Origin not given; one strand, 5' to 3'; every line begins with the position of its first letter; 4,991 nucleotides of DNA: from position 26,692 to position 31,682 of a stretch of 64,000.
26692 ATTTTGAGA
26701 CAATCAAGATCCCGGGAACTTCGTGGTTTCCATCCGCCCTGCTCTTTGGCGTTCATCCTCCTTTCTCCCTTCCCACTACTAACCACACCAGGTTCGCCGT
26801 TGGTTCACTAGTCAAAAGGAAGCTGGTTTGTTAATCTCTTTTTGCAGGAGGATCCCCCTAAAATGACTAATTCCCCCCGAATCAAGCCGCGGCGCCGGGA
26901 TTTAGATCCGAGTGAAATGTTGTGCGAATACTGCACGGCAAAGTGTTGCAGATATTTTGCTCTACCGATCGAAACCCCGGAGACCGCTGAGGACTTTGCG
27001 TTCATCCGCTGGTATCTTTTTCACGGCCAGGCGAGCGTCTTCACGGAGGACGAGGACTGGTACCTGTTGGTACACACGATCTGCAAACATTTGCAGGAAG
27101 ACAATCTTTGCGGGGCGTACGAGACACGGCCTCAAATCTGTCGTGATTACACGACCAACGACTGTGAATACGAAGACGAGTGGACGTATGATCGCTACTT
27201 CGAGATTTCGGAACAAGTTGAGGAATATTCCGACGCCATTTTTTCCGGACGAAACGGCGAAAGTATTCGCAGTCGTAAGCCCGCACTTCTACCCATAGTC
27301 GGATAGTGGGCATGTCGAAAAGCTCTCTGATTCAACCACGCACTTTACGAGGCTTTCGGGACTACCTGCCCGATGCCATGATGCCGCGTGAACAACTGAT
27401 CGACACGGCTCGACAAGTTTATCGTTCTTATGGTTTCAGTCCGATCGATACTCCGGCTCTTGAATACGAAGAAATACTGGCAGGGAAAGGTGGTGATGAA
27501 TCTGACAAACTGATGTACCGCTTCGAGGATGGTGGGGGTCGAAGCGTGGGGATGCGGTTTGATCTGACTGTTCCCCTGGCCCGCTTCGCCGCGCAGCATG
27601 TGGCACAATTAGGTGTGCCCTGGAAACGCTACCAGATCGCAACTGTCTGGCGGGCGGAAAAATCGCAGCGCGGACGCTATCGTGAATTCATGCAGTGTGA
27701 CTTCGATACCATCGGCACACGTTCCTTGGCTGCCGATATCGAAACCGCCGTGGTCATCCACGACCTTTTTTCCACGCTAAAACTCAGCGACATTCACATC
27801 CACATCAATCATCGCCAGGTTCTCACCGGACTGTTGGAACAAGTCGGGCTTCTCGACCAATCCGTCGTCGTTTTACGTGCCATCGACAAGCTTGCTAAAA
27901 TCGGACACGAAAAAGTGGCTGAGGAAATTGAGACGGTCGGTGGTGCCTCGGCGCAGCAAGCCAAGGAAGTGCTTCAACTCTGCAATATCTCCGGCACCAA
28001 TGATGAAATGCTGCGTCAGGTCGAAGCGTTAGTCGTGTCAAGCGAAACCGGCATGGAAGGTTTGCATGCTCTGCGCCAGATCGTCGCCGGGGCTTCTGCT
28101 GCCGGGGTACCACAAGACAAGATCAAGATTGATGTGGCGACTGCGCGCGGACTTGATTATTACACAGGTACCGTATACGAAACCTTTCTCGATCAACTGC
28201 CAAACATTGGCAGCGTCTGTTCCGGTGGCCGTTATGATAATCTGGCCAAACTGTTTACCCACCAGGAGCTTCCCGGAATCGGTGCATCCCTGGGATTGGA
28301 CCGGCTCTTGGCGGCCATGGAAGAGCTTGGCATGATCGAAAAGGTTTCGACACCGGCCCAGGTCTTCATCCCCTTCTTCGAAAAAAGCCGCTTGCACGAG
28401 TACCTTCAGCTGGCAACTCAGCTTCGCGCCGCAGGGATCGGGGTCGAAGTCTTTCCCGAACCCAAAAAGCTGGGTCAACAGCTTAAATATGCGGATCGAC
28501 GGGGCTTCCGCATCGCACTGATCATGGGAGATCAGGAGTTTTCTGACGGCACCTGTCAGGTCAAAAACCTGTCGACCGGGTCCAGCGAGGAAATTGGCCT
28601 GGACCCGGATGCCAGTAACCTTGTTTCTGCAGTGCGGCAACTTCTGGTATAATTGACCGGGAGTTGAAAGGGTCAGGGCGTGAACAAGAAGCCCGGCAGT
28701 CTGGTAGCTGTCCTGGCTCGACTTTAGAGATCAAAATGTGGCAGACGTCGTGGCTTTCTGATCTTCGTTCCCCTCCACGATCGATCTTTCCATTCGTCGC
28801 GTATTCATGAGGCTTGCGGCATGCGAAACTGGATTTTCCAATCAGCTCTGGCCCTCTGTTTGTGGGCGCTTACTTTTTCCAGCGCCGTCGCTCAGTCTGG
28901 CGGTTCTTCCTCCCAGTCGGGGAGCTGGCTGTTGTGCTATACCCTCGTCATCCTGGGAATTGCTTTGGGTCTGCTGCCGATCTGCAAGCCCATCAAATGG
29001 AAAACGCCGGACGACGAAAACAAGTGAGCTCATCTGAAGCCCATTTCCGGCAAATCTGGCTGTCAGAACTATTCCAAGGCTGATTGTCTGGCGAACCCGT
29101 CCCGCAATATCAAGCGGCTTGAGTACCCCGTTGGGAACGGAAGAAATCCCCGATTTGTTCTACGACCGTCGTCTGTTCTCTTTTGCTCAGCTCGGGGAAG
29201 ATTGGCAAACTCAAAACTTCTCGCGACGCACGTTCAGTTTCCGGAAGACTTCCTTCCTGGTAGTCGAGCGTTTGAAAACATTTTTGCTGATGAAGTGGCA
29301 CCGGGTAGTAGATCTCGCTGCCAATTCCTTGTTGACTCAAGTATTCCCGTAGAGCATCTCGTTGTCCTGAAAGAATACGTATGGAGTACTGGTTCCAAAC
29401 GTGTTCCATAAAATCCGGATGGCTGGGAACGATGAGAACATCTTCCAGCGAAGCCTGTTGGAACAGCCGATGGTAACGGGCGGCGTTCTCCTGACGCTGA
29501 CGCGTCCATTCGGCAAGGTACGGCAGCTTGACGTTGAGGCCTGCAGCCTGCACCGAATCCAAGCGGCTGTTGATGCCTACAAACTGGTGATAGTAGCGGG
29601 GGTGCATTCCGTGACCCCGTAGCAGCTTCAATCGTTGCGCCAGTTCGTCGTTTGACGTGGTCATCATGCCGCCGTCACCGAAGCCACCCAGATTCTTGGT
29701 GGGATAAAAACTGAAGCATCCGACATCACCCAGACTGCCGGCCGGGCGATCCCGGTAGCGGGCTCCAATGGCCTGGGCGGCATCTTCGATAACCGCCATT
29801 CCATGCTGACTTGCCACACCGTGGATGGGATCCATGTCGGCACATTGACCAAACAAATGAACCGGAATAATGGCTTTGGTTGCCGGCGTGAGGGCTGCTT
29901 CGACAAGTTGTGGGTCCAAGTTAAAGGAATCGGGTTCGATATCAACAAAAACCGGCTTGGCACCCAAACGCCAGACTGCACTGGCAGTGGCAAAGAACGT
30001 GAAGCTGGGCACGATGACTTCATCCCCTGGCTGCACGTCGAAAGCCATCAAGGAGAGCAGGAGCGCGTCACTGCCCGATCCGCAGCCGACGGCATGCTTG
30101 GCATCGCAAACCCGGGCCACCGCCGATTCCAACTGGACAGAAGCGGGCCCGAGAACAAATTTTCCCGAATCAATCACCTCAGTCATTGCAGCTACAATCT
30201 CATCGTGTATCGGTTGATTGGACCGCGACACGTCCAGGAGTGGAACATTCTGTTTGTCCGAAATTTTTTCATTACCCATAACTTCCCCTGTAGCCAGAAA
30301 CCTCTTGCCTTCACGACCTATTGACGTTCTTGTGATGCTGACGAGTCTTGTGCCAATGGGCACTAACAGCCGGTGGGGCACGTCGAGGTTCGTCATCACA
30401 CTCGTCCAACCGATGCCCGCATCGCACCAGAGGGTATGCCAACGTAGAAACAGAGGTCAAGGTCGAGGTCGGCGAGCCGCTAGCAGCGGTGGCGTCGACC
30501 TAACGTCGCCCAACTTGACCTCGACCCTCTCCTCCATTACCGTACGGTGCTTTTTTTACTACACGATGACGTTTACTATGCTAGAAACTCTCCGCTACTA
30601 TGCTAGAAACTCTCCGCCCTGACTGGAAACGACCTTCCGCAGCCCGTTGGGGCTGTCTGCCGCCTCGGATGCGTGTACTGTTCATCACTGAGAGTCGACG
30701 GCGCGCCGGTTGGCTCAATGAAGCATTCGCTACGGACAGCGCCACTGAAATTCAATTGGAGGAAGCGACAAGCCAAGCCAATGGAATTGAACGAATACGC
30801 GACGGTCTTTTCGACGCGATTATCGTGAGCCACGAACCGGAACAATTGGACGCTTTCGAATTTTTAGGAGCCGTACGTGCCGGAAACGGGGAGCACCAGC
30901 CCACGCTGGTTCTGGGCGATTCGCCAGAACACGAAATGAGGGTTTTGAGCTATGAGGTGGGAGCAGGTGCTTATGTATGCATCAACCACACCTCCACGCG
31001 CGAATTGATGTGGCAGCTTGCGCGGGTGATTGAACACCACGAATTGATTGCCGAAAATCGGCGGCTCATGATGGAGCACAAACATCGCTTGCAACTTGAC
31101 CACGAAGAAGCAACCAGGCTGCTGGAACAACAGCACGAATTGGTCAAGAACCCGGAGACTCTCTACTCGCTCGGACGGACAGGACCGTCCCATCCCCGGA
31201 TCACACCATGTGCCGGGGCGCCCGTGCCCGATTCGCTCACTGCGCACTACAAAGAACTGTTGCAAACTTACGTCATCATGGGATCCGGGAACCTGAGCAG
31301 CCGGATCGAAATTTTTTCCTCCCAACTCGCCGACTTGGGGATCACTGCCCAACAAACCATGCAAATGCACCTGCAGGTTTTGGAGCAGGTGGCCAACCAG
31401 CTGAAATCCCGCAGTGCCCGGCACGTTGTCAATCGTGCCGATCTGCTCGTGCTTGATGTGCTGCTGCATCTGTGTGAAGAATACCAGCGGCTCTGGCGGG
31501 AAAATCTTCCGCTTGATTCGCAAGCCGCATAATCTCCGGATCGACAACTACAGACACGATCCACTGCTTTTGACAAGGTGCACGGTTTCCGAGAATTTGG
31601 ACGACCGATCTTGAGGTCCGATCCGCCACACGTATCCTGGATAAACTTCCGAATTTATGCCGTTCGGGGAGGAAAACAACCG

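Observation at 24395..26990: Diverged ~430-bp direct repeats bracket a sulfatase-like gene and create a chimeric N-terminus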

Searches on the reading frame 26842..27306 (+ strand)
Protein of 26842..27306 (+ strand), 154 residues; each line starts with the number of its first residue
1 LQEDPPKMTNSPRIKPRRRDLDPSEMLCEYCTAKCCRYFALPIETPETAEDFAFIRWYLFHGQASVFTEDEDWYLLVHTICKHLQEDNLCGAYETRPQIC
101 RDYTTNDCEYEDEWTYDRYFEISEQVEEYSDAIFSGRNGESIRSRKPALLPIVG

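Call 5: search_protein_families(library=pfam, proteins=[window:26842-27306:+], max_evalue=0.01)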
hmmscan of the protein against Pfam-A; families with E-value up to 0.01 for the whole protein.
window:26842-27306:+ (154 aa): 1 family
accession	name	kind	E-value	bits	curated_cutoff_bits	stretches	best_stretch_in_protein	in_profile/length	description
PF03692.20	CxxCxxCC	-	2.4e-07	31.8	23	1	28-106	2-72/85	Putative zinc- or iron-chelating domain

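Call 21: find_related_loci(query=window:26863-27303:+, collection=genome_contigs, flank=8000)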
Query window:26863-27303:+ (147 aa) in genome_contigs; peptide patterns used: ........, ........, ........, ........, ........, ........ (x = any residue, [..] = any of these).
117 stretches matched a pattern; 36 encode a relative of the query (tblastn E <= 1e-3); 36 distinct loci.
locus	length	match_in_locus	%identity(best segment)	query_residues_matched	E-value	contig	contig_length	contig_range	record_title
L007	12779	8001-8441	90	1-147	1e-91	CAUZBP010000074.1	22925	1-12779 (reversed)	MAG: Planctomycetota bacterium isolate CB27_Tmax.62 genome assembly, contig: Ga0310121_10001584, whole genome shotgun se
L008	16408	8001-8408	71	11-146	4e-68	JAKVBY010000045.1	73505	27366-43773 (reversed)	MAG: Pirellulaceae bacterium isolate ALOHA_ZT_40 ZT-Pirellulaceae-1_45, whole genome shotgun sequence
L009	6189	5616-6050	64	2-147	2e-66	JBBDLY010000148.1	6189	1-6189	MAG: Pirellulales bacterium isolate LejiaA_61_12 Lejia_A_16941_length_6189_cov_7, whole genome shotgun sequence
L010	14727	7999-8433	66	2-146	2e-65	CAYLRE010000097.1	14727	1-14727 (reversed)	MAG TPA_asm: uncultured Planctomycetaceae bacterium isolate binchicken_co334_30 genome assembly, contig: NODE_7131_lengt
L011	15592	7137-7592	66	8-147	7e-65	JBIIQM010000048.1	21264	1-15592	MAG: Pirellulales bacterium isolate ME2003-07-11_3300042290_group2_bin81 Rohwer_bin1722_scaffold_965_c1, whole genome sh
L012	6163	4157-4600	61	1-147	2e-64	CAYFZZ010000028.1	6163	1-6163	MAG TPA_asm: uncultured Planctomycetaceae bacterium isolate ERP108616_co1_327 genome assembly, contig: k119_711939, whol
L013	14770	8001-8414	68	8-146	1e-63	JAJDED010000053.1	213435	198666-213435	MAG: Planctomycetota bacterium isolate OFTM151 OFTM151_52, whole genome shotgun sequence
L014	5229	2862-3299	62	1-147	2e-62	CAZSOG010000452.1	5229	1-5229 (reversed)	MAG TPA_asm: uncultured Pirellulaceae bacterium isolate binchicken_co253_222 genome assembly, contig: NODE_14624_length_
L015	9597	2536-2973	62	1-147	4e-62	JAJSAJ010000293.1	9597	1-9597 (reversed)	MAG: Planctomycetota bacterium isolate Dive96_bin4.48 k141_873854, whole genome shotgun sequence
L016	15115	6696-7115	63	8-147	1e-61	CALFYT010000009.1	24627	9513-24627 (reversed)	MAG TPA_asm: uncultured Planctomycetaceae bacterium isolate SRR7515930_bin.114_CONCOCT_v1.1_MAG genome assembly, contig:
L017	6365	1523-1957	63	1-146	3e-61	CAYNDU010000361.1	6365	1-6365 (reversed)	MAG TPA_asm: uncultured Pirellulaceae bacterium isolate binchicken_co275_71 genome assembly, contig: NODE_21915_length_6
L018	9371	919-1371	64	8-146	2e-61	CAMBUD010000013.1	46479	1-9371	MAG: Planctomicrobium piriforme isolate MoH-02may19-16 genome assembly, contig: MoH-02may19-C805, whole genome shotgun s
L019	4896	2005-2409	66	6-140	2e-60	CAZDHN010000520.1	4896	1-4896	MAG TPA_asm: uncultured Planctomycetaceae bacterium isolate binchicken_co181_562 genome assembly, contig: NODE_39735_len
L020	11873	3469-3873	63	11-146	6e-60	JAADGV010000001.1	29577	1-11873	MAG: Planctomycetota bacterium isolate M_MetaBat.130 contig-127_1807, whole genome shotgun sequence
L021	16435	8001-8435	59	4-146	6e-59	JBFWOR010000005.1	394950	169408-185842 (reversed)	MAG: Pirellulales bacterium isolate CA_2019_TPBF_140 NODE_204_length_394950_cov_21.882872_TPBF, whole genome shotgun seq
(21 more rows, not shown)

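Call 24: find_related_loci(query=window:26863-27303:+, collection=metagenome_contigs, flank=5000)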
Query window:26863-27303:+ (147 aa) in metagenome_contigs; peptide patterns used: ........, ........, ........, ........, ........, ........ (x = any residue, [..] = any of these).
167 stretches matched a pattern; 45 encode a relative of the query (tblastn E <= 1e-3); 45 distinct loci.
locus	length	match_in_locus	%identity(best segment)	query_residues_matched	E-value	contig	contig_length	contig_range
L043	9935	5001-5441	95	1-147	4e-95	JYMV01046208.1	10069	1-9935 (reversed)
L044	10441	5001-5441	90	1-147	8e-92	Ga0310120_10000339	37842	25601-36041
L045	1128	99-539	75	1-147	2e-82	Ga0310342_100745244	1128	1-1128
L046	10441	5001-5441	69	1-147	6e-69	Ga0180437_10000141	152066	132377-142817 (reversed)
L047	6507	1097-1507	68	1-137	1e-67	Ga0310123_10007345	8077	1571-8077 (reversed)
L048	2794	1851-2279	68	4-147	5e-68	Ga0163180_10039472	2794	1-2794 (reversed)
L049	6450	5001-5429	70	2-147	1e-66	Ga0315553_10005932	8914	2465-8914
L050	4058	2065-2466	70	13-147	4e-66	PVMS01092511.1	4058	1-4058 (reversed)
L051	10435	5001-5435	66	2-146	1e-65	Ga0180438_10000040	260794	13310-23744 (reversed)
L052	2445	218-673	66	8-147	7e-66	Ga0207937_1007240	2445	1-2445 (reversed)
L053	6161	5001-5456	66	8-147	4e-65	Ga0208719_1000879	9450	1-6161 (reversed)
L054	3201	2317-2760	61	1-147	8e-65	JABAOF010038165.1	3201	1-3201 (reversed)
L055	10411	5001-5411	69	4-140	3e-63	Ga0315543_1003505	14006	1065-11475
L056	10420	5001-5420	63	8-147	9e-62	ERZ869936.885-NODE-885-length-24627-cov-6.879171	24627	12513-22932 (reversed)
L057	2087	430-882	64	8-146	1e-62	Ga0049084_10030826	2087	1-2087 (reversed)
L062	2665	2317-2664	73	1-116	3e-58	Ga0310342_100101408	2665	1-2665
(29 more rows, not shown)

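Call 42: search_protein_families(library=ncbifam, proteins=[window:26863-27306:+], max_evalue=0.001)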
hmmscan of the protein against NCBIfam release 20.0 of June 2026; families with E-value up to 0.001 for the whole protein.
window:26863-27306:+ (147 aa): 0 families

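Call 54: search_protein_families(library=pfam, proteins=[L062:1388-2242:-], max_evalue=0.001)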
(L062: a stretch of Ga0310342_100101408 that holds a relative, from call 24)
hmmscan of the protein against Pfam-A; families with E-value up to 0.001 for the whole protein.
L062:1388-2242:- (284 aa): 2 families
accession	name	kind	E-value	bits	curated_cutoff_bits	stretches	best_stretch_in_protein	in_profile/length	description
PF00551.24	Formyl_trans_N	-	1.6e-23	83.8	26.1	1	88-255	2-172/181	Formyl transferase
PF13740.12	ACT_6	-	3.3e-06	27.3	23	1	3-66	3-64/76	ACT domain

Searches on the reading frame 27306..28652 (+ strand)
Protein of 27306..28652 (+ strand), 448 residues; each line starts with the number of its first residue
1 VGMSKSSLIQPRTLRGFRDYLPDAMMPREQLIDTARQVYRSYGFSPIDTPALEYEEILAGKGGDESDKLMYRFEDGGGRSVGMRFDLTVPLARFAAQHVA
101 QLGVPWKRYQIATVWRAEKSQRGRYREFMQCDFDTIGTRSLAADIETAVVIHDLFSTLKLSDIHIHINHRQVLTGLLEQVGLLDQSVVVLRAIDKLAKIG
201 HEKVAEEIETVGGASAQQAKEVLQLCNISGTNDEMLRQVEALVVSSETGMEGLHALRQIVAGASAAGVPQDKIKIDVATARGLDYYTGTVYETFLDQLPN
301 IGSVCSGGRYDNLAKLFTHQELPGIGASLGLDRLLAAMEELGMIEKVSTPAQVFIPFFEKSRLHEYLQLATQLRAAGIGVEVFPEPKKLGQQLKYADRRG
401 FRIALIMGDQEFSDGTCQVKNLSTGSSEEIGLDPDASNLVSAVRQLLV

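Call 5: search_protein_families(library=pfam, proteins=[window:27306-28652:+], max_evalue=0.01)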
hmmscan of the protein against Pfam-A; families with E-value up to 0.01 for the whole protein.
window:27306-28652:+ (448 aa): 4 families
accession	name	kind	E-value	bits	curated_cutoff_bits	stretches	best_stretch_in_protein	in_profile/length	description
PF13393.11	tRNA-synt_His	-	2.2e-51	175.4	25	1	16-334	1-308/308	Histidyl-tRNA synthetase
PF03129.25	HGTP_anticodon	-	4.1e-13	49.7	21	1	356-433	6-85/94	Anticodon binding domain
PF00152.25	tRNA-synt_2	-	4.2e-07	29.8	25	1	12-135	9-121/308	tRNA synthetases class II (D, K and N)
PF00587.30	tRNA-synt_2b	-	6.6e-06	26.7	29.3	1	71-248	1-154/179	tRNA synthetase class II core domain (G, H, P, S and T)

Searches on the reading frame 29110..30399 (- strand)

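Call 54: search_protein_families(library=pfam, proteins=[window:29110-30399:-], max_evalue=0.001)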
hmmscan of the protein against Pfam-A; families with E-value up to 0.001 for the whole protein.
window:29110-30399:- (429 aa): 4 families
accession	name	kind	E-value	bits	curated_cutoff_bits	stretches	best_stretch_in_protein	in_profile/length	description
PF01041.23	DegT_DnrJ_EryC1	-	1.6e-121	406.3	19.8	1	64-416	3-359/360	DegT/DnrJ/EryC1/StrS aminotransferase family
PF01053.26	Cys_Met_Meta_PP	-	2e-07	30.3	27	1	85-261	52-226/381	Cys/Met metabolism PLP-dependent enzyme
PF00155.27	Aminotran_1_2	-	1e-06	28.6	19.7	1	87-176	44-143/361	Aminotransferase class I and II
PF01212.27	Beta_elim_lyase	-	0.00014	21.8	27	1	85-213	32-175/288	Beta-eliminating lyase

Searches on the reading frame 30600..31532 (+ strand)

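Call 54: search_protein_families(library=pfam, proteins=[window:30600-31532:+], max_evalue=0.001)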
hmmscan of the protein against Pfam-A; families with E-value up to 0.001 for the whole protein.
window:30600-31532:+ (310 aa): 1 family
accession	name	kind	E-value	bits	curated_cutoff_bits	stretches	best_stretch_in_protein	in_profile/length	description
PF07688.17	KaiA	-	7.9e-08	33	22.2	1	211-297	31-117/122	KaiA C-terminal domain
